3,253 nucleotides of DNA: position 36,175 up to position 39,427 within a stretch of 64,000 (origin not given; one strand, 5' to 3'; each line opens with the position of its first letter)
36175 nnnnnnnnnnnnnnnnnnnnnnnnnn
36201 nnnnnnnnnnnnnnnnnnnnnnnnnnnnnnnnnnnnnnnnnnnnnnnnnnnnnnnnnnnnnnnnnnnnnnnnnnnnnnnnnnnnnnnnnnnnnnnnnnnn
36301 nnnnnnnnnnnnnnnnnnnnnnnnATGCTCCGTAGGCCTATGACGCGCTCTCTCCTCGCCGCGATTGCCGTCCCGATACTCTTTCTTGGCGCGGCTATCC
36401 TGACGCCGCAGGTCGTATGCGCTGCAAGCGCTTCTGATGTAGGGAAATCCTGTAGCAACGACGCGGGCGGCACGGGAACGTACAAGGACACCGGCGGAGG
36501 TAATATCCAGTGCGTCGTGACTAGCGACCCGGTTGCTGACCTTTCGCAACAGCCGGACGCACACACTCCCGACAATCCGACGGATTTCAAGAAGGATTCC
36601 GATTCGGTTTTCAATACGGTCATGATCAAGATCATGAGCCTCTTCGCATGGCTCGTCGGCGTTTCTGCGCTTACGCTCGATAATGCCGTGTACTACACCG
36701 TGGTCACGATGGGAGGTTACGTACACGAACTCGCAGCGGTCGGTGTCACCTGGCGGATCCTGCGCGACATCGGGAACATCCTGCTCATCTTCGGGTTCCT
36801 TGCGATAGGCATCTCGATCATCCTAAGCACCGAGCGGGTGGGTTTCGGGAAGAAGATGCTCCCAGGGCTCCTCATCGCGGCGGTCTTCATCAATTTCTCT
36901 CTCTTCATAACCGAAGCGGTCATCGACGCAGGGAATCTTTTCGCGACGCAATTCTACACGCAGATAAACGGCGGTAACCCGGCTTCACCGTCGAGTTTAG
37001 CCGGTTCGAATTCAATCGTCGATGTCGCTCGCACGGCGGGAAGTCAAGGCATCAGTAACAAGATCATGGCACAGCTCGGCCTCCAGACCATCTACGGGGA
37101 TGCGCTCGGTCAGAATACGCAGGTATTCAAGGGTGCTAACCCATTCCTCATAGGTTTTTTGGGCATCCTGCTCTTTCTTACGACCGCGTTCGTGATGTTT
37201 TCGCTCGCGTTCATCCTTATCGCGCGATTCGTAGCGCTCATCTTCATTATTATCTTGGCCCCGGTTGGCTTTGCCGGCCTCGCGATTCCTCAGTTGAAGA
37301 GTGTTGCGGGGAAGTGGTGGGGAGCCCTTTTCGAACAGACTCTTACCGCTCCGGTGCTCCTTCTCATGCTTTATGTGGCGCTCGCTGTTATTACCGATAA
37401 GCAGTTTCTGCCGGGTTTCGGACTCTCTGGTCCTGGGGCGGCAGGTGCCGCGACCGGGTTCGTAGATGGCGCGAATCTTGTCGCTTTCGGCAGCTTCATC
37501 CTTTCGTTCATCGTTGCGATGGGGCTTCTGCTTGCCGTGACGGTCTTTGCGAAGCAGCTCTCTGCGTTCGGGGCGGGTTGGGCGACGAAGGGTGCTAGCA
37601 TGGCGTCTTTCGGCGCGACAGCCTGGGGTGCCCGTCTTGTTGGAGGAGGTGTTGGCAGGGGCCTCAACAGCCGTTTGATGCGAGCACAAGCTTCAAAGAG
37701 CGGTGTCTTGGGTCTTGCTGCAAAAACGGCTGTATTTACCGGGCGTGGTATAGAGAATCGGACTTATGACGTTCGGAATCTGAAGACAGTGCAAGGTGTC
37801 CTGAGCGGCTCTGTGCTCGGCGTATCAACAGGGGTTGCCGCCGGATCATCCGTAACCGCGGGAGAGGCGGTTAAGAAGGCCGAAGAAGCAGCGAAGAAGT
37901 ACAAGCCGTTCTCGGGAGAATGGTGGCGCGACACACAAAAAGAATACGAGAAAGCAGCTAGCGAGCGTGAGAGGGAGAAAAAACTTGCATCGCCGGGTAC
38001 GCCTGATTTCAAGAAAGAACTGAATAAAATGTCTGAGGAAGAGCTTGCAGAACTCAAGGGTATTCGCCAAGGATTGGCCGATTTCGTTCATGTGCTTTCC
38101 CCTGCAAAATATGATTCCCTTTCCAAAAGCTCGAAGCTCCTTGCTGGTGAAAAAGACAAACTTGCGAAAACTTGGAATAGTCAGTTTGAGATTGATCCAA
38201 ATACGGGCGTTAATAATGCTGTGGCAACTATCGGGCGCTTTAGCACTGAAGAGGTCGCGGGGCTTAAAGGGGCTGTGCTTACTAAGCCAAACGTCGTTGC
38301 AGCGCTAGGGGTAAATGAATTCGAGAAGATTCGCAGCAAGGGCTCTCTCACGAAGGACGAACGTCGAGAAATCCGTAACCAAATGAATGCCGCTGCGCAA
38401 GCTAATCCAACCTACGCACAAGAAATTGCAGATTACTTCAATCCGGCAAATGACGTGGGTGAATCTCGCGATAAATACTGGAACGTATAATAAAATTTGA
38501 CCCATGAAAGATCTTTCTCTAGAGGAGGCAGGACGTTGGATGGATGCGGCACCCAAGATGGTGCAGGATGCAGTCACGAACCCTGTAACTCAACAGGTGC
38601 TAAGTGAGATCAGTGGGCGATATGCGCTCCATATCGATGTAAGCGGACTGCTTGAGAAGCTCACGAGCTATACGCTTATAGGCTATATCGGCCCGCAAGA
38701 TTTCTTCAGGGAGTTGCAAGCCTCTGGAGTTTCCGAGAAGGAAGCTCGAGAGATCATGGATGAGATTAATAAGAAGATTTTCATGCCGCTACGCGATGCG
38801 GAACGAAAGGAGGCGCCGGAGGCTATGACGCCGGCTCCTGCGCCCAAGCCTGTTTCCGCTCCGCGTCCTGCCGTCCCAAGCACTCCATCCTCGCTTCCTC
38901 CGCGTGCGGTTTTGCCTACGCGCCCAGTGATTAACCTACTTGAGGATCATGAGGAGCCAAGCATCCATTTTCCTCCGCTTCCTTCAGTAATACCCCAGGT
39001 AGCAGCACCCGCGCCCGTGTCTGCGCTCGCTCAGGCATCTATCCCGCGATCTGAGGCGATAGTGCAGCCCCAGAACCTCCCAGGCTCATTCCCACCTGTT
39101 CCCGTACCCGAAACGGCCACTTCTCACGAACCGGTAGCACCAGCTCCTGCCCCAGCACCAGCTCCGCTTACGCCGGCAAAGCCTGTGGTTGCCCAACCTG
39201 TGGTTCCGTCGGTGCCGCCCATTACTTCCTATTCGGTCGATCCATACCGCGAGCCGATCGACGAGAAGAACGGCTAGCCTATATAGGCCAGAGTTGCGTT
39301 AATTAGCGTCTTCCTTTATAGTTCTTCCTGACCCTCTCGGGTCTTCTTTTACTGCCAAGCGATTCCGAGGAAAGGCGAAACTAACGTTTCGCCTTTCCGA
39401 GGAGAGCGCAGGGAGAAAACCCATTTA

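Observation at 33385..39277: Four-gene operon of uncharacterised secreted or membrane proteins around a TrbL/VirB6-like polytopic protein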

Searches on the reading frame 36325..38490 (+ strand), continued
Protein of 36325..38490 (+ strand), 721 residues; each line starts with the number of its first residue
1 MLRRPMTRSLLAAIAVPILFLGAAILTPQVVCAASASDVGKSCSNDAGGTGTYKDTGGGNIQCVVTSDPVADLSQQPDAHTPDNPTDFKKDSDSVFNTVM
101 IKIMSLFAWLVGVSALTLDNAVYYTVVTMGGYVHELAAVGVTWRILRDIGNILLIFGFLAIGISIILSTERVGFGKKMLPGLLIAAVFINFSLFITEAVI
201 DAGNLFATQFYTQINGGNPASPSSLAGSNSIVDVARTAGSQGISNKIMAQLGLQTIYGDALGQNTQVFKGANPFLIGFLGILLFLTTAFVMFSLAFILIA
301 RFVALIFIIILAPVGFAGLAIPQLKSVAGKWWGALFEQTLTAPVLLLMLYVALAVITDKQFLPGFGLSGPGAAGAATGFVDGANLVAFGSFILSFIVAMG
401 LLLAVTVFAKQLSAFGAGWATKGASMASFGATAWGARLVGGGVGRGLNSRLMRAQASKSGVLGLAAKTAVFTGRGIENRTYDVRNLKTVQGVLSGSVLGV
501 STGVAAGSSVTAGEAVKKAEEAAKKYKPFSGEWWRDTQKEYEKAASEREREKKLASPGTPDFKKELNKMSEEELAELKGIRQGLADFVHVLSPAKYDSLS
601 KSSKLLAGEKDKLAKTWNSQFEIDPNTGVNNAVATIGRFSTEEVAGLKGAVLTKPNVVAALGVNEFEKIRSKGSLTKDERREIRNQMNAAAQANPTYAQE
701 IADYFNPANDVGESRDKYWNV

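Call 41: fold_search(model_id=the predicted structure, library=pdb)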
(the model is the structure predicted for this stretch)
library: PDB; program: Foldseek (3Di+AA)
matches with E <= 10: 122; with E <= 0.001: 0
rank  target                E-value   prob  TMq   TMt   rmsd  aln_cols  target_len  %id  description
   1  8rt9_F                4.8e-02  0.99  0.21  0.42   9.3       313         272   18  Stalk complex full-length structure (TrwJ/VirB5-TrwI/VirB6) from the fully-assembled R388 type IV secretion system det (released 2024-06-19)
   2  8rtd_L                6.1e-02  1.00  0.22  0.45   7.7       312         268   17  Stalk-Arches-IMC structure from the fully-assembled R388 type IV secretion system determined by cryo-EM. (released 2024-06-19)
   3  7o3v_G                8.7e-02  0.99  0.21  0.45  10.0       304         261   16  Stalk complex structure (TrwJ/VirB5-TrwI/VirB6) from the fully-assembled R388 type IV secretion system determined by c (released 2022-06-22)
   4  7o3v_J                8.7e-02  0.96  0.19  0.39  10.4       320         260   18  Stalk complex structure (TrwJ/VirB5-TrwI/VirB6) from the fully-assembled R388 type IV secretion system determined by c (released 2022-06-22)
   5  7o3v_F                1.6e-01  0.92  0.15  0.35  12.4       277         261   17  Stalk complex structure (TrwJ/VirB5-TrwI/VirB6) from the fully-assembled R388 type IV secretion system determined by c (released 2022-06-22)
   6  9f5w_D                1.0e+00  0.09  0.12  0.08  27.1       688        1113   12  Human condensin II - M18BP1 complex (released 2025-07-02)
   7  8rtd_H                1.1e+00  0.54  0.16  0.39  14.5       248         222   20  Stalk-Arches-IMC structure from the fully-assembled R388 type IV secretion system determined by cryo-EM. (released 2024-06-19)
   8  8r5s_G                1.1e+00  0.16  0.09  0.23  20.6       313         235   13  t113 - De-novo designed soluble homotetramer (released 2024-11-27)
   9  8rtd_I                1.1e+00  0.72  0.18  0.45  12.0       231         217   19  Stalk-Arches-IMC structure from the fully-assembled R388 type IV secretion system determined by cryo-EM. (released 2024-06-19)
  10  7aro                  1.2e+00  0.10  0.11  0.17  27.4       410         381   12  Crystal structure of the non-ribose partial agonist LUF5833 bound to the adenosine A2A receptor (released 2021-04-07)
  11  9bgz                  1.3e+00  0.08  0.09  0.15  26.0       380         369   14  Ancestral uncoupled aspartate transporter, apo conditions, high-affinity state (released 2025-03-12)
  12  9tbd_A                1.3e+00  0.08  0.07  0.15  27.4       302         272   13  Cryo-EM structure of the light-driven sodium pump ErNaR in the pentameric form (released 2025-12-17)
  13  7n6g_3V               1.3e+00  0.06  0.08  0.12  47.5       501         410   14  C1 of central pair (released 2022-05-18)
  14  8r5s_E                1.4e+00  0.13  0.10  0.22  21.1       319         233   11  t113 - De-novo designed soluble homotetramer (released 2024-11-27)
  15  8r5s_D                1.4e+00  0.11  0.08  0.20  21.1       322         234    9  t113 - De-novo designed soluble homotetramer (released 2024-11-27)
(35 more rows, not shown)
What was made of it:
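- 36325..38490 (+): O3, 721 aa (716 aa if started at 36340): extended VirB6/TrbL-family polytopic membrane protein. Foldseek-PDB top 5 hits are all from R388 TrwJ/VirB5-TrwI/VirB6 stalk entries and match TrwI/VirB6 in length: E 0.05-0.16, prob 0.92-1.0, TM 0.35-0.45 (call 41).
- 36610..37569 (+): Conserved transmembrane core of O3 (aa 96-415, about 7 TM helices). This is the region aligned to TrwI/VirB6 (call 41).
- Foldseek top 5 PDB hits are all from R388 TrwJ/VirB5-TrwI/VirB6 stalk entries and match TrwI/VirB6 in length (call 41). The fold match is modest: E 0.05-0.16, TM 0.35-0.45 (call 41).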

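Call 75: search_protein_families(library=ncbifam, proteins=[P0019, P0031, P0113, P0042], max_evalue=1)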
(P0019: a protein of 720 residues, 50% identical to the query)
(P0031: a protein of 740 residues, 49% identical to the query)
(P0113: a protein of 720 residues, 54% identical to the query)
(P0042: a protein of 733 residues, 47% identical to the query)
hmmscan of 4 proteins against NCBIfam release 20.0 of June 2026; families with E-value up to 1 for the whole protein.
P0019 (720 aa): 2 families
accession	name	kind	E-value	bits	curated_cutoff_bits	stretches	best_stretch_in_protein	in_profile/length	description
NF046089.1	CD3337_EF1877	subfamily_domain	0.005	15.7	120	1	244-325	304-385/450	CD3337/EF1877 family mobilome membrane protein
TIGR00716.1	rnhC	equivalog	0.15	11.4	161.2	1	569-617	119-168/284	ribonuclease HIII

P0031 (740 aa): 0 families

P0113 (720 aa): 0 families

P0042 (733 aa): 1 family
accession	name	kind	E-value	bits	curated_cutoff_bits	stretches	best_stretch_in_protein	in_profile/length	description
NF045889.1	ICE_Mbov_0396_TM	equivalog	0.0011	18.5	70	1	148-372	98-300/306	Mbov_0396 family ICE element transmembrane protein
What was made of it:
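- There are weak NCBIfam hits to monoderm mobilome VirB6-like membrane families: CD3337/EF1877 at 0.005 and Mbov_0396 at 0.0011 (call 75).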

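Call 96: search_protein_representatives(alignment_id=A3)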
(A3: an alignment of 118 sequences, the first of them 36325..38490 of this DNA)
Query: 118 sequences, 687 profile positions. Proteins with E-value up to 0.001 (for the whole library): 14350; up to 1e-10: 10339; up to 1e-30: 4676. The best 150 are listed.
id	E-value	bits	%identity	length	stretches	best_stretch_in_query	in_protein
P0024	1.5e-264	896.3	-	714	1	1-652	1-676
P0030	1.1e-252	857.1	-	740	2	2-589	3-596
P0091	5.9e-250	848.0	-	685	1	1-669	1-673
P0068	9.1e-250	847.4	-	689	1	1-668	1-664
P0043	6.7e-249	844.6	-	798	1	1-652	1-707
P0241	4.3e-245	832.0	-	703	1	1-656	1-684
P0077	1.3e-243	827.1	-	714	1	1-656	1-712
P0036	9.1e-243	824.3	-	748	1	1-669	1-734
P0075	4.0e-242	822.2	-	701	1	1-656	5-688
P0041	2.5e-240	816.2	-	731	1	1-676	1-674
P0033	6.4e-238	808.3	-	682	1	1-657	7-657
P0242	1.8e-237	806.8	-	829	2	1-599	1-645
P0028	2.1e-236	803.3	-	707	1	1-678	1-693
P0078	7.1e-236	801.5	-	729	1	1-672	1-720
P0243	3.0e-235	799.4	-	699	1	1-654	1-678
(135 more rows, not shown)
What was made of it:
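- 36325..38490 (+): A profile search finds 4676 cluster representatives at E<=1e-30 (call 96).
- The superfamily is huge: 10339 representatives at E<=1e-10 (call 96).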

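Call 99: find_related_loci(query=A1, collection=viral_contigs, flank=10000)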
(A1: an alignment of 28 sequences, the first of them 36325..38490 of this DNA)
Query A1 (721 aa) in viral_contigs; peptide patterns used: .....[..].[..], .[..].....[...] (x = any residue, [..] = any of these).
600 stretches matched a pattern, but none encodes a relative of the query by tblastn (E <= 1e-3).

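Call 100: search_dna_similar(query=window:36325-38490:+, collection=plasmids, mode=protein, max_evalue=0.001, max_rows=15)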
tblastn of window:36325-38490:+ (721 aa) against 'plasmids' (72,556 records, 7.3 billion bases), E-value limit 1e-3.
No match.
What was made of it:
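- On Integrated conjugative/mobile element: There are no plasmid or viral relatives (calls 99, 100).
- No relatives occur in plasmid or viral collections (calls 99, 100).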

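Call 113: search_protein_families(library=phrogs, proteins=[window:36325-38490:+], max_evalue=0.01)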
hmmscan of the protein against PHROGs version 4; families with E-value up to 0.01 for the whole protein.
window:36325-38490:+ (721 aa): 0 families

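Call 114: search_protein_families(library=padloc, proteins=[window:36325-38490:+], max_evalue=0.01)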
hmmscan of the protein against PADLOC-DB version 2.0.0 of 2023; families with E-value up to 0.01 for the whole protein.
window:36325-38490:+ (721 aa): 0 families

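Call 116: find_encoding_contigs(protein=P0019, flank=8000, max_places=1)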
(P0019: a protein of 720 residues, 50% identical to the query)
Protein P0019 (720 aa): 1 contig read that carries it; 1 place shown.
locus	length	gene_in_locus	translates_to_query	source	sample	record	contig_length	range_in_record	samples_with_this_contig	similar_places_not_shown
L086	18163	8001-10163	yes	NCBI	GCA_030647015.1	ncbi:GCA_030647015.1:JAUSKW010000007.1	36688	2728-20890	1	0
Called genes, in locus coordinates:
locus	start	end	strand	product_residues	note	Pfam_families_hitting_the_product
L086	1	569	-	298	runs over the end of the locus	PF01476:LysM, PF23446:LysM1_NFP_LYK (faint), PF23473:LysM3_LYK4_5, PF01476:LysM, PF01551:Peptidase_M23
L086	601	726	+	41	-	-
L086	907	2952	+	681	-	PF00580:UvrD-helicase, PF01443:Viral_helicase1 (faint), PF13245:AAA_19, PF13361:UvrD_C, PF13538:UvrD_C_2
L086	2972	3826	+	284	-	PF00398:RrnaAD, PF13649:Methyltransf_25 (weak)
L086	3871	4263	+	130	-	-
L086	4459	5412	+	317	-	PF18884:TSP3_bac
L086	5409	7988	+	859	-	-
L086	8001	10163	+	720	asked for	PF04610:TrbL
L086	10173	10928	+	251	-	-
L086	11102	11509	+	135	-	PF00164:Ribosom_S12_S23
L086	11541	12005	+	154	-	PF00177:Ribosomal_S7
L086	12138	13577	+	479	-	-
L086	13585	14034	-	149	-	-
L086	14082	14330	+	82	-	-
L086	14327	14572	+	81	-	-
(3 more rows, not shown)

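Call 117: find_encoding_contigs(protein=P0113, flank=8000, max_places=1)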
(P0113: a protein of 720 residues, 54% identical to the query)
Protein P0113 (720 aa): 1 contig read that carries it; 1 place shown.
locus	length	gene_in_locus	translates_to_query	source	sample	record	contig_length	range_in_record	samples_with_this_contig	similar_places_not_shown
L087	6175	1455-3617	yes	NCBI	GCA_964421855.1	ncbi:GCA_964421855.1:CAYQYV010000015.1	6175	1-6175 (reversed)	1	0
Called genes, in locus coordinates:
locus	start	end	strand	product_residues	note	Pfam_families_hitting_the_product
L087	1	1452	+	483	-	?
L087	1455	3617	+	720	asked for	PF04610:TrbL (weak)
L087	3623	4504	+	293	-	-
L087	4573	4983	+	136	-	PF00164:Ribosom_S12_S23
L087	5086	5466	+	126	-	PF00177:Ribosomal_S7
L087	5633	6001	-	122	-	-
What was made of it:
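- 36325..38490 (+): The Pfam-positive P0019 and P0113 sit in the same synteny (calls 116, 117).
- On TrbL/VirB6 (PF04610): The Pfam-positive P0019 and P0113 lie in the identical rsmA...rpsL synteny (calls 116, 117).
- The Pfam-positive orthologues sit in identical synteny (calls 116, 117).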

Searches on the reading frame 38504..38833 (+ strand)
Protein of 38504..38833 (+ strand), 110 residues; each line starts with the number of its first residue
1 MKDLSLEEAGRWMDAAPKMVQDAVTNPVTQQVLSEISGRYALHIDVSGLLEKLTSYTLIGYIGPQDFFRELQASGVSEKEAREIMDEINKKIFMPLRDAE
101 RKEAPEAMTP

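Call 103: find_homologous_proteins(query=A7, max_evalue=0.001)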
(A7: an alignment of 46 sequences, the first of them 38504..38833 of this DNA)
Query A7 (46 sequences) (110 aa, profile of the alignment): 34 proteins with E <= 0.001 among 1611 candidates.
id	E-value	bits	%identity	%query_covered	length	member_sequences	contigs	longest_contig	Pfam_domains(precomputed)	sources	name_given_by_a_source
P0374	5.7e-46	173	27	91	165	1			-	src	-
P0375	9.2e-46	172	28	95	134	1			-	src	-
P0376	8.7e-45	169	27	91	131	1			-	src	-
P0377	6.4e-44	166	31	92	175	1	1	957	-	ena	-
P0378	1.2e-43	166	29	87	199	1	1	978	-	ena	-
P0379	1.7e-43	165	29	93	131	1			-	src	-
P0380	1.5e-42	162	32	91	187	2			-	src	-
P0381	2.0e-42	162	32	89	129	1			-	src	-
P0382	2.1e-42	161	25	95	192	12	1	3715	-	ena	-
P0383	2.5e-41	158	32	58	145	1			-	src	-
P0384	3.4e-41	158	28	65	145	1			-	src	-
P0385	1.4e-40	156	23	92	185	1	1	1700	-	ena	-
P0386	3.4e-40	154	28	87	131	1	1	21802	-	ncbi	ncbi:MAG: hypothetical protein AAB442_03145, partial [Patescibacteria group bacterium]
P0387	5.8e-40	154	26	87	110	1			-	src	-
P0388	1.8e-39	152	24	66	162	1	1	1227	-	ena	-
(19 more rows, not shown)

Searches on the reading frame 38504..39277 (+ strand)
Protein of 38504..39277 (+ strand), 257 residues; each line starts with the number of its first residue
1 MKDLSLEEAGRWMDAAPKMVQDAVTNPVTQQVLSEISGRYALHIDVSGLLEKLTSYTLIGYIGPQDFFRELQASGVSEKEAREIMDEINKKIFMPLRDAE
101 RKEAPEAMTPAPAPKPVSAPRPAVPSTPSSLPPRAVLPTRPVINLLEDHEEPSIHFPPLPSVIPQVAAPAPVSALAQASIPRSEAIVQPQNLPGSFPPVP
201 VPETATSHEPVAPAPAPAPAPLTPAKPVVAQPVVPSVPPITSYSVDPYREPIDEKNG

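Call 3: search_protein_families(library=pfam, proteins=[window:38504-39277:+], max_evalue=1)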
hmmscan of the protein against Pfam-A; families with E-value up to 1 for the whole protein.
window:38504-39277:+ (257 aa): 0 families

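Call 4: search_protein_families(library=ncbifam, proteins=[window:38504-39277:+], max_evalue=1)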
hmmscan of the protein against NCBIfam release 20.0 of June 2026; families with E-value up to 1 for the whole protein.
window:38504-39277:+ (257 aa): 0 families

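Call 52: search_solved_structures(query=A6, max_evalue=10)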
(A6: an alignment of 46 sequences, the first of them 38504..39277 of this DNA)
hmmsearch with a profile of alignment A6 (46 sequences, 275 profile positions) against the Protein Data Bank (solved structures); distinct sequences matched with E-value up to 10: 0.

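Call 54: search_protein_families(library=pfam, alignment_id=A6, max_evalue=0.1)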
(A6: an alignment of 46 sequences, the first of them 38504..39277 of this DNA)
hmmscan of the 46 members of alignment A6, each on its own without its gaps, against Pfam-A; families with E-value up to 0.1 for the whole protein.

A. member 1, window:38504-39277:+ (257 aa): 0 families

B. families by the number of members that match (of 46 scanned): 4 families
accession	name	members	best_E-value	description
PF04091.18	Sec15_C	1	0.015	Exocyst complex subunit Sec15 C-terminal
PF05242.16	GLYCAM-1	1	0.02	Glycosylation-dependent cell adhesion molecule 1 (GlyCAM-1)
PF20078.4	DUF6473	1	0.034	Domain of unknown function (DUF6473)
PF09748.14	Med10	1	0.073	Transcription factor subunit Med10 of Mediator complex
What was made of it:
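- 38504..39277 (+): O4, 257 aa: cytoplasmic protein with a conserved N-terminal helical domain (aa 1-105), a disordered Pro-rich linker carrying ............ (nt 38936-38971) and NLPG (nt 39074-39088), and an invariant C-terminal Y-x-DPYREP motif (nt 39230-39259). No Pfam or PDB match (calls 52, 54).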

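Call 113: search_protein_families(library=phrogs, proteins=[window:38504-39277:+], max_evalue=0.01)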
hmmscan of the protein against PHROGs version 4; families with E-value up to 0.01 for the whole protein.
window:38504-39277:+ (257 aa): 0 families

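Call 114: search_protein_families(library=padloc, proteins=[window:38504-39277:+], max_evalue=0.01)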
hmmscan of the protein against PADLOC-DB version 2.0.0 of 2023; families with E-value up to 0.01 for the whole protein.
window:38504-39277:+ (257 aa): 0 families
